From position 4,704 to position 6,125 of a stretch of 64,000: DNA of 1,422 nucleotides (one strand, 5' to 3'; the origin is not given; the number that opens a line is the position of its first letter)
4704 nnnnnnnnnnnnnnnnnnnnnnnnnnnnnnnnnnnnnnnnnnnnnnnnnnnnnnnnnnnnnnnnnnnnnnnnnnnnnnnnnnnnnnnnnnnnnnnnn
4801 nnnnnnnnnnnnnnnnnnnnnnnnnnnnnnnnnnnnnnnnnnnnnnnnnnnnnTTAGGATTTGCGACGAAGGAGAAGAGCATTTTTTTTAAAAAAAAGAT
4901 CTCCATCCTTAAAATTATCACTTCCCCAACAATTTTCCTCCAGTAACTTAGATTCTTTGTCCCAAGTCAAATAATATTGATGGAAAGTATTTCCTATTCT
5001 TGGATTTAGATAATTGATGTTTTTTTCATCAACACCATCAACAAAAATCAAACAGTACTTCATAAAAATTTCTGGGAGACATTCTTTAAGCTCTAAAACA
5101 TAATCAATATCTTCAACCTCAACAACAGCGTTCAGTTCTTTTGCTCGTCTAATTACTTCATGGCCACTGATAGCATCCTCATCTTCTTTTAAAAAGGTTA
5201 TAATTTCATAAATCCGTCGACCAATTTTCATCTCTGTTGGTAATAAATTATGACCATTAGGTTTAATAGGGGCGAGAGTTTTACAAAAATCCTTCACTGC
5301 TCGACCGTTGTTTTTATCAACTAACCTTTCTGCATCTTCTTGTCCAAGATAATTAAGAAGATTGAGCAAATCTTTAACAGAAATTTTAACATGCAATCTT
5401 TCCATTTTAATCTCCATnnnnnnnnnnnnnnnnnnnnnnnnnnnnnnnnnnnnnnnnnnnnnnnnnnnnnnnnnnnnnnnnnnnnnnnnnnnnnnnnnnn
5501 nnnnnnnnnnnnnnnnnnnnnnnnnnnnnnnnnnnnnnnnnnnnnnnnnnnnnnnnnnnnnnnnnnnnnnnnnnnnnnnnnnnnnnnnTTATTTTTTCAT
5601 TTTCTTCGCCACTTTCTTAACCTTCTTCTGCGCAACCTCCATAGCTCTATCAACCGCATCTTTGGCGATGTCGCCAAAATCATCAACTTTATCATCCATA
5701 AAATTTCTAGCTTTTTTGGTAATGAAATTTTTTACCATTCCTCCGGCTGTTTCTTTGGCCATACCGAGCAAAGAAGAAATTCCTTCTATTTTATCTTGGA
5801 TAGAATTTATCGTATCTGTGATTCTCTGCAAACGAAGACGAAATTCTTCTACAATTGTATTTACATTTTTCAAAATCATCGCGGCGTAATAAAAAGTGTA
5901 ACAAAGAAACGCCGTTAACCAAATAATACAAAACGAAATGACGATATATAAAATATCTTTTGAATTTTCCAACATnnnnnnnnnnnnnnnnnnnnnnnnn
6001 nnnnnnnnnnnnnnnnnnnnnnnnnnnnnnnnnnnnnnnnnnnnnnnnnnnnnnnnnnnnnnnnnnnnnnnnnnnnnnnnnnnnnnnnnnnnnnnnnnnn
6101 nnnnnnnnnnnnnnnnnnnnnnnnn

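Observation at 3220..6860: Accessory island between dnaE and pheT: three divergent paralogs, each in its own promoter-hairpin-terminator cassette, with an IS200-type element interleaved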

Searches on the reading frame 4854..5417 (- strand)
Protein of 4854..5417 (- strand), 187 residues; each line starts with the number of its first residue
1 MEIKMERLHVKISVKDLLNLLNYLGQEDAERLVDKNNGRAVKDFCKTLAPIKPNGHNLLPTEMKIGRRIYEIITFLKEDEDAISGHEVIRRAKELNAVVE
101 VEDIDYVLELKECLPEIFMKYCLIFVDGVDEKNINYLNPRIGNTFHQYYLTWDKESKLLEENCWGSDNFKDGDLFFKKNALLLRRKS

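Call 3: search_protein_families(library=pfam, proteins=[window:4854-5417:-], max_evalue=1)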
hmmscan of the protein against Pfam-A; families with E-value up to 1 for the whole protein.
window:4854-5417:- (187 aa): 0 families

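Call 16: search_protein_families(library=ncbifam, proteins=[window:4854-5405:-], max_evalue=1)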
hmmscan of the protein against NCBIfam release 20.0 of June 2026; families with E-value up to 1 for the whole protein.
window:4854-5405:- (183 aa): 0 families

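Call 17: search_protein_families(library=padloc, proteins=[window:4854-5405:-], max_evalue=1)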
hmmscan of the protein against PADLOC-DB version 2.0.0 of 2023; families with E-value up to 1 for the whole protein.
window:4854-5405:- (183 aa): 0 families

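Call 41: list_cluster_members(proteins=[P0001, window:4854-5405:-, P0015])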
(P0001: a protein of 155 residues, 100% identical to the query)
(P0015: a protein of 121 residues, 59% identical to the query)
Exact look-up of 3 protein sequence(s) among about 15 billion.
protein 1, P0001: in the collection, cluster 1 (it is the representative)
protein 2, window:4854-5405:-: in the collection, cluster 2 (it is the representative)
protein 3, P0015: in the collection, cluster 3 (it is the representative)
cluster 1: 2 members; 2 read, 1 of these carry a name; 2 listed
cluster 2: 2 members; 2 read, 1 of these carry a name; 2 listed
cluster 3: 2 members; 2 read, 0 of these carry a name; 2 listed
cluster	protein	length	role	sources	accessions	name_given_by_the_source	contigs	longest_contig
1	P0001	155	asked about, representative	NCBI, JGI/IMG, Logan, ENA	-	-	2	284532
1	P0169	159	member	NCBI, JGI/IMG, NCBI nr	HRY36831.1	MAG TPA: hypothetical protein P5230_03075 [Candidatus Magasanikbacteria bacterium] | hypothetical protein [Candidatus Magasanikbacteria bacterium]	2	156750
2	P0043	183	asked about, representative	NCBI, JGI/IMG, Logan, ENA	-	-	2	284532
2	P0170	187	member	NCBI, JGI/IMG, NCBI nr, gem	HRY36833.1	MAG TPA: hypothetical protein P5230_03085 [Candidatus Magasanikbacteria bacterium] | hypothetical protein [Candidatus Magasanikbacteria bacterium]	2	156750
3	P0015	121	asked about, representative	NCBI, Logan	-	-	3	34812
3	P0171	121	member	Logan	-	-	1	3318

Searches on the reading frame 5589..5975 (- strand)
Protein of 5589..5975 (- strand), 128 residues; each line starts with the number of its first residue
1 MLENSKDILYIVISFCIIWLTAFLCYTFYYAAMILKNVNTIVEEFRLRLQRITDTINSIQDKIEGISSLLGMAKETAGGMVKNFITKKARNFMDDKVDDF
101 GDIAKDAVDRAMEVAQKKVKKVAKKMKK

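Call 3: search_protein_families(library=pfam, proteins=[window:5589-5975:-], max_evalue=1)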
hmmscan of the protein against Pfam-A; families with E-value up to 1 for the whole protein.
window:5589-5975:- (128 aa): 8 families
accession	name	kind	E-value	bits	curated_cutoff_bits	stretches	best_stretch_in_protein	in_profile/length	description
PF11727.13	ISG65-75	-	0.0044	16.7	25.1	1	24-126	37-137/281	Invariant surface glycoprotein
PF05531.17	NPV_P10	-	0.027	15.4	29.8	1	42-71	37-66/75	Nucleopolyhedrovirus P10 protein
PF08651.15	DASH_Duo1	-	0.032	14.5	25.4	1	34-70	8-44/74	DASH complex subunit Duo1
PF21329.2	CYP38_PsbQ-like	-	0.038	14.9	27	1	54-126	15-83/117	Peptidyl-prolyl cis-trans isomerase CYP38-like, PsbQ-like domain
PF11945.13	WASH_WAHD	-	0.053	13.4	24.2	1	33-66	35-68/292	WAHD domain of WASH complex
PF06103.16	DUF948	-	0.061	14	37.2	1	11-64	4-57/89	Bacterial protein of unknown function (DUF948)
PF12732.12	YtxH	-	0.37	11.7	37.5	0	88-127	25-71/71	YtxH-like protein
PF04883.17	HK97-gp10_like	-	0.46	11.9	21.4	0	96-124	10-38/78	Bacteriophage HK97-gp10, putative tail-component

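Call 16: search_protein_families(library=ncbifam, proteins=[window:5589-5975:-], max_evalue=1)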
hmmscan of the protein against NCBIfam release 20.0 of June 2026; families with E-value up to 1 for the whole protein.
window:5589-5975:- (128 aa): 5 families
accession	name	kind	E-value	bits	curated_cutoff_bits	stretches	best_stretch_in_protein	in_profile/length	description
NF043065.1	MMSYN1_0478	equivalog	0.0017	18.3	170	1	4-86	77-152/190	MFS transporter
NF001069.0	PRK00118.1-5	equivalog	0.0061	16.9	194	1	27-100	28-102/110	putative DNA-binding protein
TIGR03295.1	frhA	equivalog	0.011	14.7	392.5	1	33-123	117-204/412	coenzyme F420 hydrogenase subunit alpha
NF047991.1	RP671aFamTckup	equivalog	0.025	14.6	120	1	3-34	27-58/80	RP671a family tick cell line-upregulated protein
NF047981.1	RC1041_fam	subfamily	0.096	12.4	90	1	4-30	16-42/57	RC1041 family protein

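Call 17: search_protein_families(library=padloc, proteins=[window:5589-5975:-], max_evalue=1)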
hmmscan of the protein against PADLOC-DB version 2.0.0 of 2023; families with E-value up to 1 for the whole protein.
window:5589-5975:- (128 aa): 0 families
